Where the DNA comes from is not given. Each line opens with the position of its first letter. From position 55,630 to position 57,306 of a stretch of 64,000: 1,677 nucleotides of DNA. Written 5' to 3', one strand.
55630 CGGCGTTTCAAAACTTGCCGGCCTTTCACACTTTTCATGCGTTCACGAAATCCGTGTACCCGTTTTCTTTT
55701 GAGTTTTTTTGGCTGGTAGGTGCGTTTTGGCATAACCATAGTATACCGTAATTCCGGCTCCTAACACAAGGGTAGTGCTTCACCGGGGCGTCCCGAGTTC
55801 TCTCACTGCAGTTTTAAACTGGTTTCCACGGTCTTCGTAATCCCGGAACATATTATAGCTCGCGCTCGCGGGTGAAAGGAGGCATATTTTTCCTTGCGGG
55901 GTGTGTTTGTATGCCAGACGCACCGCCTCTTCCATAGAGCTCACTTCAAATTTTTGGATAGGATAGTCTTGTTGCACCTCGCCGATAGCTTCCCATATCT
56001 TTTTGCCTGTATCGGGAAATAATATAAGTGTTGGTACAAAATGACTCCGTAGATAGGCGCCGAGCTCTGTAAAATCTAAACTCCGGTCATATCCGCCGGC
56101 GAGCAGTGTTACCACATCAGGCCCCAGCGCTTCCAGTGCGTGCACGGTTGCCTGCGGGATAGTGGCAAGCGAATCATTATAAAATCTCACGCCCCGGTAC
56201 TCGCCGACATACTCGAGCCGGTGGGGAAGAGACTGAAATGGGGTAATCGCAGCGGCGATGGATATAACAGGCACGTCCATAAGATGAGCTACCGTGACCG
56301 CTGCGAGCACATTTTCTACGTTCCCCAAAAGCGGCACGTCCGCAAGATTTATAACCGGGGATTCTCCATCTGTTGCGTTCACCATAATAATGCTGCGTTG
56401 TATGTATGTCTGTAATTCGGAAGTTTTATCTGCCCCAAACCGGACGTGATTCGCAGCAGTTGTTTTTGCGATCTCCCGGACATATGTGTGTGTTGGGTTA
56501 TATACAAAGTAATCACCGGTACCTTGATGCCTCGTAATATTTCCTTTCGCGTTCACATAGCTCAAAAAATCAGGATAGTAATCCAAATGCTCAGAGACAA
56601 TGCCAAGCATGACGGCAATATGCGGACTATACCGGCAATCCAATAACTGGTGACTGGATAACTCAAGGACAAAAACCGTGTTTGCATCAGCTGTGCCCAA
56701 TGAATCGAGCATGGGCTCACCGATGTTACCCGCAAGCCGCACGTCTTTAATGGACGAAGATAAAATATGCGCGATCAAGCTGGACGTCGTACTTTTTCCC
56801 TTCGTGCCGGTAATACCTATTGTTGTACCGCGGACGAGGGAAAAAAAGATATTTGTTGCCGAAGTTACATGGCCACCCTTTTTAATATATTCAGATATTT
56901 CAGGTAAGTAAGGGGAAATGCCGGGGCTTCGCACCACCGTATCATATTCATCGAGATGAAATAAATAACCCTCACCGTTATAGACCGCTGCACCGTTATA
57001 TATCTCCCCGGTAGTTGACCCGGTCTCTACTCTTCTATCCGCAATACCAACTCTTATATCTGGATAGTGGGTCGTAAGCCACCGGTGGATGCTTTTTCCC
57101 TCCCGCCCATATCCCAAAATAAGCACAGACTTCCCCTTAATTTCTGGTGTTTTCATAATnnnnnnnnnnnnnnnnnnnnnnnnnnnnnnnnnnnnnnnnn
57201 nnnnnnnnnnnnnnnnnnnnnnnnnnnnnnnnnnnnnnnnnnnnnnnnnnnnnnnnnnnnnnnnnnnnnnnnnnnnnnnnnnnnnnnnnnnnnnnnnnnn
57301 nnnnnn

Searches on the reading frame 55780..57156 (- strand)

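Call 77: search_protein_families(library=pfam, proteins=[window:55780-57156:-], max_evalue=0.00001)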
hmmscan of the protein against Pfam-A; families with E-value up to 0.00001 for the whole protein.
window:55780-57156:- (458 aa): 3 families
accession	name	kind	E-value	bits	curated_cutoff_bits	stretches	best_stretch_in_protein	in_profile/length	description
PF08245.18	Mur_ligase_M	-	5.2e-24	85.7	24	1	115-290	1-200/200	Mur ligase middle domain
PF02875.26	Mur_ligase_C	-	1.3e-08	36.2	28.4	1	312-430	1-126/127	Mur ligase, glutamate ligase domain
PF21799.2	MurD-like_N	-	1.4e-07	32.1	27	1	9-97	1-86/88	Mur ligase MurD-like, N-terminal domain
